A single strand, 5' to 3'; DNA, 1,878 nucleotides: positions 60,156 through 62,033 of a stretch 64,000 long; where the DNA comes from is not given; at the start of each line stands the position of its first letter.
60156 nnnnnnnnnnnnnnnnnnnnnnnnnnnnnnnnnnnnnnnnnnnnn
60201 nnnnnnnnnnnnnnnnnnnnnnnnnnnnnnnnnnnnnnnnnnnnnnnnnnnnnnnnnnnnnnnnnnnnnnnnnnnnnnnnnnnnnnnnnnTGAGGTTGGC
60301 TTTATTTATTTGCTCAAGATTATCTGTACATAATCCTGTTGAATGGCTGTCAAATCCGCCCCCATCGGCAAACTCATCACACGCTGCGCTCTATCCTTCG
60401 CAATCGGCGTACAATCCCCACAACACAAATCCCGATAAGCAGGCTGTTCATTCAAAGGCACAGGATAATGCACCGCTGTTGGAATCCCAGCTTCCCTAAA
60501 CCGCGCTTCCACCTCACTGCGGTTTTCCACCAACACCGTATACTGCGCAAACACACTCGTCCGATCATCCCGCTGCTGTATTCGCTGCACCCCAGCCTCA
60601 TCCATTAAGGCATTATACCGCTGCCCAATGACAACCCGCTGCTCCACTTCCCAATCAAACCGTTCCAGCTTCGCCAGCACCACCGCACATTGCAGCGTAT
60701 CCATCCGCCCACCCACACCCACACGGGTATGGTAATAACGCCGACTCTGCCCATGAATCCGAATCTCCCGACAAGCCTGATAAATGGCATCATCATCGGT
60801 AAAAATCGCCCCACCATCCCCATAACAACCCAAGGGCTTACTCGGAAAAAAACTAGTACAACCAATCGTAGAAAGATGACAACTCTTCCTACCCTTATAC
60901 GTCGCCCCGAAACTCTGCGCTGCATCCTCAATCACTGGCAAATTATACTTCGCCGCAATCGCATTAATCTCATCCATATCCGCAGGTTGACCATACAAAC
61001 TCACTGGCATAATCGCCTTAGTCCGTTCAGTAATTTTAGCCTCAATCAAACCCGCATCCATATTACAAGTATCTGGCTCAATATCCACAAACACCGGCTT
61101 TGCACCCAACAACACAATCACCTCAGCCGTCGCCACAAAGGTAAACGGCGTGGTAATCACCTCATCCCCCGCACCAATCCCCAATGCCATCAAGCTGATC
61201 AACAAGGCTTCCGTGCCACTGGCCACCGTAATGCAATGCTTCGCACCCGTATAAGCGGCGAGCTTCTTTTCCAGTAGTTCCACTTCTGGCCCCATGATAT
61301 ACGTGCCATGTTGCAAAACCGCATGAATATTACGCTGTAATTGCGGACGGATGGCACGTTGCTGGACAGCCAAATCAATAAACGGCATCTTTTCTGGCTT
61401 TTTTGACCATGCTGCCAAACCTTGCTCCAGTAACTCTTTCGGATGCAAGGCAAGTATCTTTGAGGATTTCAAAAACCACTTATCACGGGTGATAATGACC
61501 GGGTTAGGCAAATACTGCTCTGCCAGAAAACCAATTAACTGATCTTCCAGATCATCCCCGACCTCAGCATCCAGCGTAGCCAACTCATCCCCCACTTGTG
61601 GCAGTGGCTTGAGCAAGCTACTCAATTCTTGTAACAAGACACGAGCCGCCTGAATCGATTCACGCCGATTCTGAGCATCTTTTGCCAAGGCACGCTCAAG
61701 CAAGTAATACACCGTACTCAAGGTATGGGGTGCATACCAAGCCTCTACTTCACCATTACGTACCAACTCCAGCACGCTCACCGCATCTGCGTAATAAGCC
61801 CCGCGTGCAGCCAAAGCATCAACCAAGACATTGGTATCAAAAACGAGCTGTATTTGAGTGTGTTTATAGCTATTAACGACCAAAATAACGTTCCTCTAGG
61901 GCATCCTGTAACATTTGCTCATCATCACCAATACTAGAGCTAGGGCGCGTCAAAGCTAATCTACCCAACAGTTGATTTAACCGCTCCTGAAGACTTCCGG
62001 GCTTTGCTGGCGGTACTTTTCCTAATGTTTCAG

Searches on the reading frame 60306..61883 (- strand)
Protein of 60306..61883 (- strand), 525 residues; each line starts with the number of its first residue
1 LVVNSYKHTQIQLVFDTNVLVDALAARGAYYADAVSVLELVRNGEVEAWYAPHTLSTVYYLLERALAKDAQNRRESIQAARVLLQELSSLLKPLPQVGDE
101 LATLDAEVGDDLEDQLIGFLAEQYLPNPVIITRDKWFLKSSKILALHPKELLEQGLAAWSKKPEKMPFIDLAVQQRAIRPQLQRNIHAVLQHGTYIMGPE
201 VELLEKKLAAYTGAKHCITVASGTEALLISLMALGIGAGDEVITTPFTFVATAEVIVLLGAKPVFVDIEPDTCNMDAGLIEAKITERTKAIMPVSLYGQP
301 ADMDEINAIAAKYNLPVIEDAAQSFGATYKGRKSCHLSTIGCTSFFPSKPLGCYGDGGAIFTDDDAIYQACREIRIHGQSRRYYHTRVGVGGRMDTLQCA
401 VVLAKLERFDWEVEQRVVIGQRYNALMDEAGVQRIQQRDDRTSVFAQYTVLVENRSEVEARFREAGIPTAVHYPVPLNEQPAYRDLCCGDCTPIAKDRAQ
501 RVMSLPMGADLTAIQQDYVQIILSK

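Call 3: search_protein_families(library=pfam, proteins=[window:60306-61883:-], max_evalue=0.01)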
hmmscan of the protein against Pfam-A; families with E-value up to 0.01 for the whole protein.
window:60306-61883:- (525 aa): 7 families
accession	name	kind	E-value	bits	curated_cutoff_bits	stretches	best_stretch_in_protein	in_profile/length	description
PF01041.23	DegT_DnrJ_EryC1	-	5.5e-121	404.6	19.8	1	179-519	4-355/360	DegT/DnrJ/EryC1/StrS aminotransferase family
PF01212.27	Beta_elim_lyase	-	1.7e-09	37.9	27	1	185-379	18-228/288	Beta-eliminating lyase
PF13470.12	PIN_3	-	2.3e-09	38.5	27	1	13-117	2-97/115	PIN domain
PF00155.27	Aminotran_1_2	-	3.8e-08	33.4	19.7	1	202-362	45-233/361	Aminotransferase class I and II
PF01053.26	Cys_Met_Meta_PP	-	5.6e-08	32.2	27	1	197-322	50-175/381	Cys/Met metabolism PLP-dependent enzyme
PF00266.25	Aminotran_5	-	0.0035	16.8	21.5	1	201-326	45-181/371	Aminotransferase class-V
PF01850.27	PIN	-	0.0045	18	23.6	1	14-136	2-113/120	PIN domain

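Call 6: find_encoding_contigs(protein=window:60306-61883:-, flank=8000, max_places=6)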
Protein window:60306-61883:- (525 aa): 4 contigs read that carry it; 2 places shown.
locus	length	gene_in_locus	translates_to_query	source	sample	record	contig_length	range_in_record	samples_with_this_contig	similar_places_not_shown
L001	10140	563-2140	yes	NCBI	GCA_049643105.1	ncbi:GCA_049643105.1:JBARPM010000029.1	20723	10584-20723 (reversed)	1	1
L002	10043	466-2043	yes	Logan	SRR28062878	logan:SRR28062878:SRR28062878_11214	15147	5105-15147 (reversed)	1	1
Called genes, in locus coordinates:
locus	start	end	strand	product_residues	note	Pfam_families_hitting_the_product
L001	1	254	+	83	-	PF00132:Hexapep (weak)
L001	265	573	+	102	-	-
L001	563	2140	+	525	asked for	PF13470:PIN_3, PF00155:Aminotran_1_2, PF01041:DegT_DnrJ_EryC1, PF01212:Beta_elim_lyase, PF01053:Cys_Met_Meta_PP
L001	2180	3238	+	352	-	PF07429:Glyco_transf_56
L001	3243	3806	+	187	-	PF00132:Hexapep (faint), PF25084:LbH_EIF2B (faint), PF25087:GMPPB_C (faint)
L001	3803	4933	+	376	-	PF01041:DegT_DnrJ_EryC1, PF00155:Aminotran_1_2, PF00266:Aminotran_5 (weak)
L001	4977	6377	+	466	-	PF01943:Polysacc_synt, PF13440:Polysacc_synt_3 (weak)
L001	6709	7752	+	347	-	PF04932:Wzy_C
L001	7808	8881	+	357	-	PF02350:Epimerase_2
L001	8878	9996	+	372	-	PF13439:Glyco_transf_4, PF00534:Glycos_transf_1, PF13692:Glyco_trans_1_4, PF13524:Glyco_trans_1_2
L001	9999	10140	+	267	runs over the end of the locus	PF00535:Glycos_transf_2, PF10111:Glyco_tranf_2_2, PF13641:Glyco_tranf_2_3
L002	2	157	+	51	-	?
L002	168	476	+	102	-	-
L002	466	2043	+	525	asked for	PF13470:PIN_3, PF00155:Aminotran_1_2, PF01041:DegT_DnrJ_EryC1, PF01212:Beta_elim_lyase, PF01053:Cys_Met_Meta_PP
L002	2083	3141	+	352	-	PF07429:Glyco_transf_56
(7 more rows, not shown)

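Call 23: search_protein_families(library=ncbifam, proteins=[window:60306-61883:-], max_evalue=0.1)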
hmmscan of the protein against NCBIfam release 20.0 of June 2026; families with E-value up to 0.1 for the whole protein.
window:60306-61883:- (525 aa): 53 families (the best 25 are shown)
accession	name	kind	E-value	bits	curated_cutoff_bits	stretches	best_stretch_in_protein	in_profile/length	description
TIGR03588.1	PseC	equivalog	4.9e-71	239.6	423.5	1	183-523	14-376/380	UDP-4-amino-4,6-dideoxy-N-acetyl-beta-L-altrosamine transaminase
NF008687.0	PRK11706.1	equivalog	1.4e-60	205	375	1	205-520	37-367/375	dTDP-4-amino-4,6-dideoxygalactose transaminase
TIGR04181.1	NHT_00031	hypoth_equivalog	3.6e-60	203.7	420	1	197-507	28-358/359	LegC family aminotransferase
NF008658.2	PRK11658.1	equivalog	4.1e-57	193.5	631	1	177-518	11-368/379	UDP-4-amino-4-deoxy-L-arabinose aminotransferase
TIGR02379.1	ECA_wecE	subfamily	4.8e-50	170.4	434.85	1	206-521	38-369/376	dTDP-4-amino-4,6-dideoxy-D-glucose transaminase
TIGR04427.1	PLP_DesI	equivalog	4e-44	151.3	650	1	197-512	50-368/390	dTDP-4-dehydro-6-deoxyglucose aminotransferase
NF011936.0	PRK15407.1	equivalog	3.7e-38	131.4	423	1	194-378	60-251/440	lipopolysaccharide biosynthesis protein RfbH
NF006096.0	PRK08248.1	equivalog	1.8e-10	40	726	1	194-322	59-187/431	homocysteine synthase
NF005816.0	PRK07682.1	equivalog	2.2e-09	36.4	620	1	210-321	86-203/390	aminotransferase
TIGR01326.1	OAH_OAS_sulfhy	subfamily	3.1e-09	36.1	495.1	1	194-322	52-180/418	O-acetylhomoserine aminocarboxypropyltransferase/cysteine synthase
NF005817.0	PRK07683.1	equivalog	1.3e-07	30.7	575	1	210-307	85-184/387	aminotransferase A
NF006488.0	PRK08912.1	equivalog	2.3e-07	30.1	498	1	218-299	90-174/387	aminotransferase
NF004621.0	PRK05957.1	equivalog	3.8e-07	29.2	498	1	202-325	72-204/389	pyridoxal phosphate-dependent aminotransferase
NF041364.1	GntC_guanitoxin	equivalog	5.1e-07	28.9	415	1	218-322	63-175/356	guanitoxin biosynthesis PLP-dependent (S)-gamma-hydroxy-L-arginine cyclodehydratase GntC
NF004757.0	PRK06084.1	equivalog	1.4e-06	27.5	790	1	194-322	53-181/425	bifunctional O-acetylhomoserine aminocarboxypropyltransferase/cysteine synthase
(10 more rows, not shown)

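Call 25: search_solved_structures(query=window:60306-61883:-, max_evalue=0.01, show_alignments=1)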
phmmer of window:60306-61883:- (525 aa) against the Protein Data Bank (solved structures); distinct sequences matched with E-value up to 0.01: 72 (the best 60 are shown).
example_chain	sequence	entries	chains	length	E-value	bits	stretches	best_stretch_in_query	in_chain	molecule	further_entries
8e75_A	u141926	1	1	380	1.2e-133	449.7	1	165-508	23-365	DegT/DnrJ/EryC1/StrS aminotransferase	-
8e77_A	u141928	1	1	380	1.2e-133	449.7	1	165-508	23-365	DegT/DnrJ/EryC1/StrS aminotransferase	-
3nu7_A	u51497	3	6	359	1.3e-127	429.8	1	167-511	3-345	Aminotransferase WbpE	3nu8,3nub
3nyu_A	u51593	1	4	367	1.4e-127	429.6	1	167-511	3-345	Aminotransferase WbpE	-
3nys_A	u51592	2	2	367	1e-126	426.8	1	167-511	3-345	Aminotransferase WbpE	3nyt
7b0d_A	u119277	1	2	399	1.1e-91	311.2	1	163-508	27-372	Glutamine--scyllo-inositol transaminase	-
4qgr_A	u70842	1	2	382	1e-81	278.3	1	165-519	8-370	DegT/DnrJ/EryC1/StrS aminotransferase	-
2oga_A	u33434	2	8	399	2.3e-72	247.5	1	154-512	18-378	Transaminase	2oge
3frk_A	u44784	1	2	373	8.2e-70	239.1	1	178-515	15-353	QdtB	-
7n63_A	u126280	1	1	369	1.9e-61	211.5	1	167-523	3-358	Putative aminotransferase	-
5u1z_A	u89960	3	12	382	2.4e-57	198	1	184-511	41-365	Putative aminotransferase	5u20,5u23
5u21_A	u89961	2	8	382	1.6e-56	195.2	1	184-511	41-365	Putative aminotransferase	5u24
3bn1_A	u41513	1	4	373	2.4e-54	188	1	201-519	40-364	Perosamine synthetase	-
3dr7_A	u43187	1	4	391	2.8e-54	187.8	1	201-519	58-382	Putative perosamine synthetase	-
3dr4_A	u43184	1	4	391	1.2e-53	185.7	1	201-519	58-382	Putative perosamine synthetase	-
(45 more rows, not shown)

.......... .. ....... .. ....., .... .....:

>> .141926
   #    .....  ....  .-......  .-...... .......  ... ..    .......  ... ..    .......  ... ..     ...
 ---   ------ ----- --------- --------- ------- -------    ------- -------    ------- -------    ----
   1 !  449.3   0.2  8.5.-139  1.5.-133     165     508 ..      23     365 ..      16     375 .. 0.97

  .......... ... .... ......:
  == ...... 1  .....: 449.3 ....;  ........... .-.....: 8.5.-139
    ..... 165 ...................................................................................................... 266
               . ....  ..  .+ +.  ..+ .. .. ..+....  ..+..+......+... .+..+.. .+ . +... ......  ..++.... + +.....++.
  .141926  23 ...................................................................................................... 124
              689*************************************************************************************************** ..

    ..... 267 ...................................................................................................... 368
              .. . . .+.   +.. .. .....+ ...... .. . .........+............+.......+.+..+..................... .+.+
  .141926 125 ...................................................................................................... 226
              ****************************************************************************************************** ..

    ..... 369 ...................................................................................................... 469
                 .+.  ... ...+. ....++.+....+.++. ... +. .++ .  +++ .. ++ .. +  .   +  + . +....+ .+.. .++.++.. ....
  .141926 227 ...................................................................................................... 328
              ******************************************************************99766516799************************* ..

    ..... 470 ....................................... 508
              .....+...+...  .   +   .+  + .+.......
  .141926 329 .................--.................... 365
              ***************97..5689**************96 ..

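Call 31: find_homologous_proteins(query=window:60306-61883:-, max_evalue=1e-100)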
Query window:60306-61883:- (525 aa): 7996 proteins with E <= 1e-100 among 8000 candidates; the best 120 are listed.
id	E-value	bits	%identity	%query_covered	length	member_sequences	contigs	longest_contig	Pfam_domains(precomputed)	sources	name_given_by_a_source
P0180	0.0e+0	1182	100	100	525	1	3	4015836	PF00155.28,PF13470.13,PF01212.28,PF01053.27,PF01041.24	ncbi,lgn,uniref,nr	ncbi:MAG: aminotransferase class I/II-fold pyridoxal phosphate-dependent enzyme [Thiofilum sp.]|unir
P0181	0.0e+0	1103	94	98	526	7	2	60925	PF00155.28,PF13470.13,PF01212.28,PF01053.27,PF01041.24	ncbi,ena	-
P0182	0.0e+0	1101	94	98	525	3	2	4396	PF00155.28,PF13470.13,PF01212.28,PF01053.27,PF01041.24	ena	-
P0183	0.0e+0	1029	86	100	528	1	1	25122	PF00155.28,PF13470.13,PF01212.28,PF01053.27,PF01041.24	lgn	-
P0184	0.0e+0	1027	87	100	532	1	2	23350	PF00155.28,PF13470.13,PF01212.28,PF01053.27,PF01041.24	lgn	-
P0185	0.0e+0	1027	86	100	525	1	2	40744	PF00155.28,PF13470.13,PF01212.28,PF01053.27,PF01041.24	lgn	-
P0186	9.9e-294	993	83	99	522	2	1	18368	PF00155.28,PF13470.13,PF01212.28,PF01053.27,PF01041.24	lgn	-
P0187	2.9e-292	988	83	98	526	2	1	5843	PF00155.28,PF13470.13,PF01212.28,PF01053.27,PF01041.24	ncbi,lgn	-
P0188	9.2e-267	904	76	96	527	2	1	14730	PF00155.28,PF00266.26,PF13470.13,PF01212.28,PF01053.27,PF01041.24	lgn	-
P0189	1.1e-240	818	72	97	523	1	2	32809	PF00155.28,PF13470.13,PF01212.28,PF01053.27,PF01041.24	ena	-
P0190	4.3e-239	812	70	98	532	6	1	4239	PF00155.28,PF13470.13,PF01212.28,PF01053.27,PF01041.24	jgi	-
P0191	4.3e-236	802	69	99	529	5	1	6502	PF00155.28,PF00266.26,PF13470.13,PF01212.28,PF01053.27,PF01041.24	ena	-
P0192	5.1e-236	802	70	97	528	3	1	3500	PF00155.28,PF00266.26,PF13470.13,PF01212.28,PF01053.27,PF01041.24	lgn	-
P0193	1.3e-233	794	67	100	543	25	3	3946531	PF00155.28,PF00266.26,PF13470.13,PF01212.28,PF01053.27,PF01041.24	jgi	jgi:UDP-2-acetamido-2-deoxy-ribo-hexuluronate aminotransferase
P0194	3.9e-233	793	68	99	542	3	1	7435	PF00155.28,PF00266.26,PF13470.13,PF01212.28,PF01053.27,PF01041.24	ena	-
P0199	2.1e-220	751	69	98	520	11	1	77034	PF00155.28,PF01212.28,PF01053.27,PF01041.24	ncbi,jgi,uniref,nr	ncbi:aminotransferase class I/II-fold pyridoxal phosphate-dependent enzyme [Thiothrix sp.]|jgi:UDP-2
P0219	1.4e-203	695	84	68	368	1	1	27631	PF00155.28,PF01212.28,PF01053.27,PF01041.24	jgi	jgi:UDP-2-acetamido-2-deoxy-ribo-hexuluronate aminotransferase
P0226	2.2e-198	678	85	65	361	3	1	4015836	PF00155.28,PF01212.28,PF01053.27,PF01041.24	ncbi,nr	ncbi:MAG: DegT/DnrJ/EryC1/StrS family aminotransferase [Thiofilum sp.]|nr:DegT/DnrJ/EryC1/StrS famil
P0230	4.4e-194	664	60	98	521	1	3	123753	PF00155.28,PF13470.13,PF01212.28,PF01053.27,PF01041.24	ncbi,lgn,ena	-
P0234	1.1e-192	659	62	97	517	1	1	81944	PF00155.28,PF13470.13,PF01212.28,PF01053.27,PF01041.24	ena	-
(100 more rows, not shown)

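Call 34: find_encoding_contigs(protein=P0199, flank=6000, max_places=2)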
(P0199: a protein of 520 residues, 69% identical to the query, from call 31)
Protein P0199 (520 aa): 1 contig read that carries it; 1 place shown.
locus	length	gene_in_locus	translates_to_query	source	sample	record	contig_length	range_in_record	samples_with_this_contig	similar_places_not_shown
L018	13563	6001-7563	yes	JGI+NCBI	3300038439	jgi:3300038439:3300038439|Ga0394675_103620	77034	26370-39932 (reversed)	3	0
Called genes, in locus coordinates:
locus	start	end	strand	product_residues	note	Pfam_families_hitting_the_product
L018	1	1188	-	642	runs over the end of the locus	PF02824:TGS, PF07973:tRNA_SAD, PF00587:tRNA-synt_2b, PF03129:HGTP_anticodon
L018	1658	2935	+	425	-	PF03721:UDPG_MGDP_dh_N, PF00984:UDPG_MGDP_dh, PF03720:UDPG_MGDP_dh_C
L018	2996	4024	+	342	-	PF01073:3Beta_HSD, PF01370:Epimerase, PF02719:Polysacc_synt_2, PF07993:NAD_binding_4, PF13460:NAD_binding_10 (faint), PF16363:GDP_Man_Dehyd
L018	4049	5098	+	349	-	PF01408:GFO_IDH_MocA, PF02629:CoA_binding (faint), PF03447:NAD_binding_3, PF02894:GFO_IDH_MocA_C, PF22725:GFO_IDH_MocA_C3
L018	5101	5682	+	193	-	PF25084:LbH_EIF2B (faint), PF25087:GMPPB_C (faint), PF14602:Hexapep_2 (faint), PF00132:Hexapep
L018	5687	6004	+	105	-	-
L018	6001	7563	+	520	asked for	PF00155:Aminotran_1_2 (weak), PF01041:DegT_DnrJ_EryC1, PF01053:Cys_Met_Meta_PP (weak), PF01212:Beta_elim_lyase (weak)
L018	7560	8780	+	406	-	PF01266:DAO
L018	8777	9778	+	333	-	PF01073:3Beta_HSD, PF01370:Epimerase, PF02719:Polysacc_synt_2, PF04321:RmlD_sub_bind, PF05368:NmrA (weak), PF07993:NAD_binding_4, PF16363:GDP_Man_Dehyd, PF13460:NAD_binding_10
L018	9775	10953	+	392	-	PF01041:DegT_DnrJ_EryC1, PF00155:Aminotran_1_2, PF00266:Aminotran_5 (weak), PF01053:Cys_Met_Meta_PP (weak)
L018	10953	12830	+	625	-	PF13522:GATase_6, PF13537:GATase_7, PF00733:Asn_synthase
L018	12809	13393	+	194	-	PF25084:LbH_EIF2B (faint), PF25087:GMPPB_C (faint), PF00132:Hexapep, PF14602:Hexapep_2 (weak)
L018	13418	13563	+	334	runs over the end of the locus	PF13489:Methyltransf_23 (faint), PF08241:Methyltransf_11, PF08242:Methyltransf_12 (weak), PF13649:Methyltransf_25, PF13847:Methyltransf_31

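Call 35: find_encoding_contigs(protein=P0230, flank=6000, max_places=2)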
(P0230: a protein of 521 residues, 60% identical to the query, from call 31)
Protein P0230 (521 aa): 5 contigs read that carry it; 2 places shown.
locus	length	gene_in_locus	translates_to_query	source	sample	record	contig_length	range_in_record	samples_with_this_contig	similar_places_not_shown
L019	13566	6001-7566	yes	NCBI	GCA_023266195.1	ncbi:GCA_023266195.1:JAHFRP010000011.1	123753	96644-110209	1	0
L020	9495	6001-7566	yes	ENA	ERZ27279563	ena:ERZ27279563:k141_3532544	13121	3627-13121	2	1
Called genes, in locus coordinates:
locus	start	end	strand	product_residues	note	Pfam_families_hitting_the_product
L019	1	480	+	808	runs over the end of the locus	PF02563:Poly_export, PF22461:SLBB_2 (weak), PF10531:SLBB (weak)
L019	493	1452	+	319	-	PF02706:Wzz, PF13807:GNVR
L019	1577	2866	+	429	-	PF03721:UDPG_MGDP_dh_N, PF00984:UDPG_MGDP_dh, PF03720:UDPG_MGDP_dh_C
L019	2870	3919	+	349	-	PF01408:GFO_IDH_MocA, PF02894:GFO_IDH_MocA_C, PF22725:GFO_IDH_MocA_C3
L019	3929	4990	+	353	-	PF01266:DAO, PF07992:Pyr_redox_2 (faint), PF13450:NAD_binding_8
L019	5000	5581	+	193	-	PF00132:Hexapep (weak), PF25084:LbH_EIF2B (weak), PF14602:Hexapep_2 (faint), PF25087:GMPPB_C (weak), PF00132:Hexapep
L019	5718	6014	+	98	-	-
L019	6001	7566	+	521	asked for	PF13470:PIN_3, PF00155:Aminotran_1_2, PF01041:DegT_DnrJ_EryC1, PF01212:Beta_elim_lyase, PF01053:Cys_Met_Meta_PP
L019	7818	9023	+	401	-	PF01943:Polysacc_synt, PF13440:Polysacc_synt_3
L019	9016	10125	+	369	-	PF13439:Glyco_transf_4, PF13579:Glyco_trans_4_4, PF00534:Glycos_transf_1, PF13692:Glyco_trans_1_4, PF26337:Gtf3_C (weak)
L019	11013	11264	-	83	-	-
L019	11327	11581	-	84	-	-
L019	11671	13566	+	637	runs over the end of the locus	PF13522:GATase_6, PF13537:GATase_7, PF00733:Asn_synthase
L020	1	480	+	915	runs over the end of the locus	PF02563:Poly_export, PF22461:SLBB_2 (weak), PF10531:SLBB (weak)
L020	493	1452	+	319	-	PF02706:Wzz, PF13807:GNVR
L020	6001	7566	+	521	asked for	PF13470:PIN_3, PF00155:Aminotran_1_2, PF01041:DegT_DnrJ_EryC1, PF01212:Beta_elim_lyase, PF01053:Cys_Met_Meta_PP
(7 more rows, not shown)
